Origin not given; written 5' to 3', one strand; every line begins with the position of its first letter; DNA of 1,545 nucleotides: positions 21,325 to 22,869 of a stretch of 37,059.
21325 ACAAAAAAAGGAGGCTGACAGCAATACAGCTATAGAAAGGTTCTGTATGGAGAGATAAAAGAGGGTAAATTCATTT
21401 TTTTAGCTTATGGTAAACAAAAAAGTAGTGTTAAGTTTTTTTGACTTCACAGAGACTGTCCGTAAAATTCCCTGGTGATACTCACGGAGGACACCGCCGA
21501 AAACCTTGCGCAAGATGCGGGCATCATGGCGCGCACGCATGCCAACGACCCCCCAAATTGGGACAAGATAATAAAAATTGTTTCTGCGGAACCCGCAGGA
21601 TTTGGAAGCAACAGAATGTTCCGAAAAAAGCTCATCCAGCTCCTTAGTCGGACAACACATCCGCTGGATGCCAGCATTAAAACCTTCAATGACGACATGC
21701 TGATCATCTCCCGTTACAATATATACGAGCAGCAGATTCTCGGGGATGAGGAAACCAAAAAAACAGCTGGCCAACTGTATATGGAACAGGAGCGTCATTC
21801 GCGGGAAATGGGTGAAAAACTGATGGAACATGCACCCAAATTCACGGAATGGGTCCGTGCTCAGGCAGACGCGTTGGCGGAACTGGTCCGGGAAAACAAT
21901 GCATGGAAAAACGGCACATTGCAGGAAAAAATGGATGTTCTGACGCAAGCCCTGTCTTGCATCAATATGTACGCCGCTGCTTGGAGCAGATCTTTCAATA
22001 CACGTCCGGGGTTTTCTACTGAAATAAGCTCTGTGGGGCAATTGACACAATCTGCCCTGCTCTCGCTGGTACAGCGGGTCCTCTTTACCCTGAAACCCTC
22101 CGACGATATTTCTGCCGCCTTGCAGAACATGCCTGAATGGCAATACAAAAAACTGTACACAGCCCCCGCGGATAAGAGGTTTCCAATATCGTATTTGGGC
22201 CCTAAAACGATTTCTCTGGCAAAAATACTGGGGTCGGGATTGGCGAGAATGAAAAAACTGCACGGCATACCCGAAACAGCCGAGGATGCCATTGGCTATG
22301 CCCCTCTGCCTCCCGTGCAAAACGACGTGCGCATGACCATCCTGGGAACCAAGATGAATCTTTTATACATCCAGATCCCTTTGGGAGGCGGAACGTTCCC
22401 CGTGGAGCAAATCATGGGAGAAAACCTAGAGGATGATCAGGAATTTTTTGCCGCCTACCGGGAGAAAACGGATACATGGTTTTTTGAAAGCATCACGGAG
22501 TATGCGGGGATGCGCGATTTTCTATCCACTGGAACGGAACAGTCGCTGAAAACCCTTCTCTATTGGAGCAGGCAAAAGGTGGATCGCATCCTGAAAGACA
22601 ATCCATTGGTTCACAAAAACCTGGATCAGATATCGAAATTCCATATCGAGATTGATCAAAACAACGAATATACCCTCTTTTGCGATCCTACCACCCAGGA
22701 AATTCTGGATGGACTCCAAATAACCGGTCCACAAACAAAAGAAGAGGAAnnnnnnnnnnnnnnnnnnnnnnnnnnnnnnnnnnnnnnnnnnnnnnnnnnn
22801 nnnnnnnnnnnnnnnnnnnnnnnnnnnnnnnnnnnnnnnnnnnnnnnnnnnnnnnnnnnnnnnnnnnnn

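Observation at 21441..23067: Orphan 530-aa protein ending in a HicA-like mRNA-interferase domain, with no HicB partner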

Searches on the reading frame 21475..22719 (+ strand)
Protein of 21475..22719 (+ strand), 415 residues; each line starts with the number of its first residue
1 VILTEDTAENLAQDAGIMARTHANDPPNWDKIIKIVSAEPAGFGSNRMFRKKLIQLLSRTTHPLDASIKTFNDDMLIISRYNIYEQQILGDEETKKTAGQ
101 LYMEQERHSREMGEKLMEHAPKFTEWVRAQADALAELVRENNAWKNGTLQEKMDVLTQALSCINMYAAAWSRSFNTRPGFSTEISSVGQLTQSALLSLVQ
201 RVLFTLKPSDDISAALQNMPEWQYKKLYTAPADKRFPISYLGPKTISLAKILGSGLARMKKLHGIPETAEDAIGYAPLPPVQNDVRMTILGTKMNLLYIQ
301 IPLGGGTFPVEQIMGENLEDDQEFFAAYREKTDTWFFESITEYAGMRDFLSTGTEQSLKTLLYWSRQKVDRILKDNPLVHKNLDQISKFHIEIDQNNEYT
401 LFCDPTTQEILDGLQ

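Call 75: search_solved_structures(query=A5, max_evalue=10, show_alignments=0)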
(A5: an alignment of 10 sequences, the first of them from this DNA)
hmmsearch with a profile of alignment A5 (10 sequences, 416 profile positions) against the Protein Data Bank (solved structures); distinct sequences matched with E-value up to 10: 0.
